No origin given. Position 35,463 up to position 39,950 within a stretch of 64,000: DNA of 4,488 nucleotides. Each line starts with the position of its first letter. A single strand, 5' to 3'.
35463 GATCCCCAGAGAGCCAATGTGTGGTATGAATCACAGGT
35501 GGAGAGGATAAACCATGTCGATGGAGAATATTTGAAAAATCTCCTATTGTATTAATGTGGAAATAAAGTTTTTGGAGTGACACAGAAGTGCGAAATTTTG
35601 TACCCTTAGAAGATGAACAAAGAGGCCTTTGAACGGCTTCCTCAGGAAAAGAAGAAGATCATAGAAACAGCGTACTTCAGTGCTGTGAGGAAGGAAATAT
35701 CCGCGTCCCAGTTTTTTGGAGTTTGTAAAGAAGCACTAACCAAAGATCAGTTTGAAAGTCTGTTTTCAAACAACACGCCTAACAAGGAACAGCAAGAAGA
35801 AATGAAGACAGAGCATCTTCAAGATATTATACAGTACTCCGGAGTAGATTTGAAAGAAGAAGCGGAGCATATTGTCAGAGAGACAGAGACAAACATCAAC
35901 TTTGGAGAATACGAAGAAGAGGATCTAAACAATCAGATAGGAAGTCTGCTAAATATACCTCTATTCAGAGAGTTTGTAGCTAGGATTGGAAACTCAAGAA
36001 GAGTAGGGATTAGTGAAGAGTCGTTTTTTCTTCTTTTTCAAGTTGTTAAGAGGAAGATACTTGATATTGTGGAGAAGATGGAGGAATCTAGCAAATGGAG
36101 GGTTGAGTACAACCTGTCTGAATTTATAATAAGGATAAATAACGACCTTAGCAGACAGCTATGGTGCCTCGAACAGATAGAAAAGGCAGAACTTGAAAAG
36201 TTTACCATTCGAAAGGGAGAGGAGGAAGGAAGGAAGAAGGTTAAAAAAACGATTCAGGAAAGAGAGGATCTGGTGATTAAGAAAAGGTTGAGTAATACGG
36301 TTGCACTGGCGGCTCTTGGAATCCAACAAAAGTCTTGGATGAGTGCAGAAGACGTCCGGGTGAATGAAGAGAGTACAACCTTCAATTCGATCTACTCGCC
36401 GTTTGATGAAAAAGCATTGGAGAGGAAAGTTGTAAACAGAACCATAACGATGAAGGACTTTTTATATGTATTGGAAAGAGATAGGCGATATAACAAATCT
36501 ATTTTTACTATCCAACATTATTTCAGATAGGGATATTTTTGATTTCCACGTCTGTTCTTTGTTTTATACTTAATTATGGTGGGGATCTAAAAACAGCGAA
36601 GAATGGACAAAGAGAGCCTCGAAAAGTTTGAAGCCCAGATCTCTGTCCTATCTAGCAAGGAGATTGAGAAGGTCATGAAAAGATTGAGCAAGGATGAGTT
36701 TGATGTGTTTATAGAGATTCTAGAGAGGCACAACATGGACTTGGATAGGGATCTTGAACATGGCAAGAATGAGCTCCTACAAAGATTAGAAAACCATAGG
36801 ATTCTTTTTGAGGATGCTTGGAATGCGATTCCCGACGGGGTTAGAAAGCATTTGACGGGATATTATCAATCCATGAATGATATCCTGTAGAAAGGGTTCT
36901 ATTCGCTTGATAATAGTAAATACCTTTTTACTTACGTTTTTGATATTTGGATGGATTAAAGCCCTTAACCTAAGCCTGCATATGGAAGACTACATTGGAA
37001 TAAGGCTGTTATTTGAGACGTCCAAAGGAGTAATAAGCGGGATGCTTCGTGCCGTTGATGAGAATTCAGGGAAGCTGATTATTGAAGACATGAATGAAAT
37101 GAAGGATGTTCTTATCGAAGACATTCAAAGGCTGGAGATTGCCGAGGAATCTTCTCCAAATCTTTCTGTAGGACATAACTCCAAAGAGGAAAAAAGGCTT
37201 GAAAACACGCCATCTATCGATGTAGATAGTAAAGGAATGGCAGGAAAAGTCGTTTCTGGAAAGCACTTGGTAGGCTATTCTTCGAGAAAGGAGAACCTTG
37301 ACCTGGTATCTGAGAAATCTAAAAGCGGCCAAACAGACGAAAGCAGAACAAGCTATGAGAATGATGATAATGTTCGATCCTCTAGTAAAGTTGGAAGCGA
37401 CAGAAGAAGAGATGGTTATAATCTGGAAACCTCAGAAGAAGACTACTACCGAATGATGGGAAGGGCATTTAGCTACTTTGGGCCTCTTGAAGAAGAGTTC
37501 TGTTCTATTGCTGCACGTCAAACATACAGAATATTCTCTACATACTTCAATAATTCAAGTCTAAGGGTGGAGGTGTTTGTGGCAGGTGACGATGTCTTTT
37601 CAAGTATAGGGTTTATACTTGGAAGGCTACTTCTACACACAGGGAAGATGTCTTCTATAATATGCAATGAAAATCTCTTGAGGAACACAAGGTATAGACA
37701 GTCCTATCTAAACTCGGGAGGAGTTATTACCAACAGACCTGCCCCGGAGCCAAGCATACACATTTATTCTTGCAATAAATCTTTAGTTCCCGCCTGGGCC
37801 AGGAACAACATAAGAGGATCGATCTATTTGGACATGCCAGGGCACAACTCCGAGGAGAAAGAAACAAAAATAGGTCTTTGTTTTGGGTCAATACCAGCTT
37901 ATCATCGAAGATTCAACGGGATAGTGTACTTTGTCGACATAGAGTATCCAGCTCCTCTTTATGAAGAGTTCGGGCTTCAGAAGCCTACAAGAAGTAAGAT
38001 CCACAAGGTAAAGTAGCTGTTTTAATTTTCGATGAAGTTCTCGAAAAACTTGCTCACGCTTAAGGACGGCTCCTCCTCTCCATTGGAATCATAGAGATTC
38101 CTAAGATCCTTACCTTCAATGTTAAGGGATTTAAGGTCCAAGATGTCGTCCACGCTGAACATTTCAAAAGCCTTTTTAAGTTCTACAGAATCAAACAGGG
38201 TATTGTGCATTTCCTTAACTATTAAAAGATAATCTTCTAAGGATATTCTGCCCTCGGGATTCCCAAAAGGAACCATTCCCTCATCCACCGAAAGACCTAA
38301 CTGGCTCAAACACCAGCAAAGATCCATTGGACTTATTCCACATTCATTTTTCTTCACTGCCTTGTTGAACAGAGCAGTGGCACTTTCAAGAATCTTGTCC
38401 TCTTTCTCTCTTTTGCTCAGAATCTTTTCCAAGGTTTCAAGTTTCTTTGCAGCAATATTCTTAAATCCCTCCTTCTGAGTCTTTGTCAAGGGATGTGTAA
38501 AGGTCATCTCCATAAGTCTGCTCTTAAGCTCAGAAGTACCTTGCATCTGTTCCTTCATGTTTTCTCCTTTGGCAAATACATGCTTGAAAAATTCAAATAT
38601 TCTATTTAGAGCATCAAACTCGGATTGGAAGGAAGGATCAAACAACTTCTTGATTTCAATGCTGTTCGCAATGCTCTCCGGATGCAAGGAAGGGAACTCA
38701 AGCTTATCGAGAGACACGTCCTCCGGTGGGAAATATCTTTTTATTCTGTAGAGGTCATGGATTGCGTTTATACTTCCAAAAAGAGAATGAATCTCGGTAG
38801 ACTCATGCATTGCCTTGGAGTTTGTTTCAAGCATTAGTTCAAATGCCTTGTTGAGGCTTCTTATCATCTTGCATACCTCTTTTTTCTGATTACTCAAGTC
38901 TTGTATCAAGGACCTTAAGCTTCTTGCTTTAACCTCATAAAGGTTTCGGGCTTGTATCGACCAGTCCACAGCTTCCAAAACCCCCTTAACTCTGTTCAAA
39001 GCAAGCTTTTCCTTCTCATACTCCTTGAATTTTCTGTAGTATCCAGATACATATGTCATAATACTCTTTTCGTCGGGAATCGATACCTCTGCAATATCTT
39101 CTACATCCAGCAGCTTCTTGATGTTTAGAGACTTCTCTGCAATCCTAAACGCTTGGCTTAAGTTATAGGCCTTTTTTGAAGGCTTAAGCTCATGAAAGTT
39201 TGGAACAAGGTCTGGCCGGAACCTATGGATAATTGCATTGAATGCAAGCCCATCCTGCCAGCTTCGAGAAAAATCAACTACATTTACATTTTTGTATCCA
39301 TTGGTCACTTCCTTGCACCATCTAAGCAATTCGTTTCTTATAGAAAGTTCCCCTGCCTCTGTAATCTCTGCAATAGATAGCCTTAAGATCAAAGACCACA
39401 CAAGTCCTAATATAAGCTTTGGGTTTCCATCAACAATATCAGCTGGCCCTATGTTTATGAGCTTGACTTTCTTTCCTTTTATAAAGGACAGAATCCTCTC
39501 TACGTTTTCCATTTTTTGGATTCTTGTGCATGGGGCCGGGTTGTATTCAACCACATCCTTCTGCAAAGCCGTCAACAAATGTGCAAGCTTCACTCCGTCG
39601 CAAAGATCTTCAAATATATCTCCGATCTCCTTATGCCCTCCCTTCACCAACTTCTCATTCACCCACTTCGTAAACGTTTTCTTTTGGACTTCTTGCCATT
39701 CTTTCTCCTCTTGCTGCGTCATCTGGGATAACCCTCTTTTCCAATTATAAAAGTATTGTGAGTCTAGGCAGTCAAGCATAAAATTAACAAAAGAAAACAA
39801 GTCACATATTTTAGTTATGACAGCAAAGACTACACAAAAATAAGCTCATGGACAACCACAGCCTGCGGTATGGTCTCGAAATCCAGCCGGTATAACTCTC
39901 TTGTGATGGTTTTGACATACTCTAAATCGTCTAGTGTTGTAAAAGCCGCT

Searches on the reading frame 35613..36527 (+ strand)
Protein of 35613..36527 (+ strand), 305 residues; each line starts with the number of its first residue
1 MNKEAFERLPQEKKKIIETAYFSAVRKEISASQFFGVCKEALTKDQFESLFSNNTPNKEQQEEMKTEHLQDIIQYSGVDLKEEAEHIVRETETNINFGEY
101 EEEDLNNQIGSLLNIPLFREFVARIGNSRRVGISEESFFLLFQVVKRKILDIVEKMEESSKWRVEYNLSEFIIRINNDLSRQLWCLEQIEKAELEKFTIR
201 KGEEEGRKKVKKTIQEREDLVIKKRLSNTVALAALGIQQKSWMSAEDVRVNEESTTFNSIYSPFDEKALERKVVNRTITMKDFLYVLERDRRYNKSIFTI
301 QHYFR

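Call 77: search_protein_families(library=pfam, proteins=[window:35613-36527:+], max_evalue=0.00001)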
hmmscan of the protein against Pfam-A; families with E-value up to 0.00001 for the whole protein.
window:35613-36527:+ (305 aa): 1 family
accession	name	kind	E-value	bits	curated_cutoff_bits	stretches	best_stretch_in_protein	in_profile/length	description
PF05236.20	TAF4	-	2e-19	70.8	33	1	69-298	1-258/262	Transcription initiation factor TFIID component TAF4 family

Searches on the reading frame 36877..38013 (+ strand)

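Call 77: search_protein_families(library=pfam, proteins=[window:36877-38013:+], max_evalue=0.00001)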
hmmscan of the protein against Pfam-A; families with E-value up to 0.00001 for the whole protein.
window:36877-38013:+ (379 aa): 1 family
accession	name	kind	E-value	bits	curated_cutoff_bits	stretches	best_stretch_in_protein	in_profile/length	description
PF17019.10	DUF5096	-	4.5e-58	196.7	27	1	186-376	2-191/192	Domain of unknown function (DUF5096)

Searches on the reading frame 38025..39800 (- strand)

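Call 48: search_protein_families(library=pfam, proteins=[window:38025-39800:-], max_evalue=0.00001)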
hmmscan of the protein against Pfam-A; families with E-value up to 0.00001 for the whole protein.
window:38025-39800:- (592 aa): 1 family
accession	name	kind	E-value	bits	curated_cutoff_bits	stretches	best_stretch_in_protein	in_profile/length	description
PF00307.36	CH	-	5.5e-49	165.3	26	2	38-140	2-106/109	Calponin homology (CH) domain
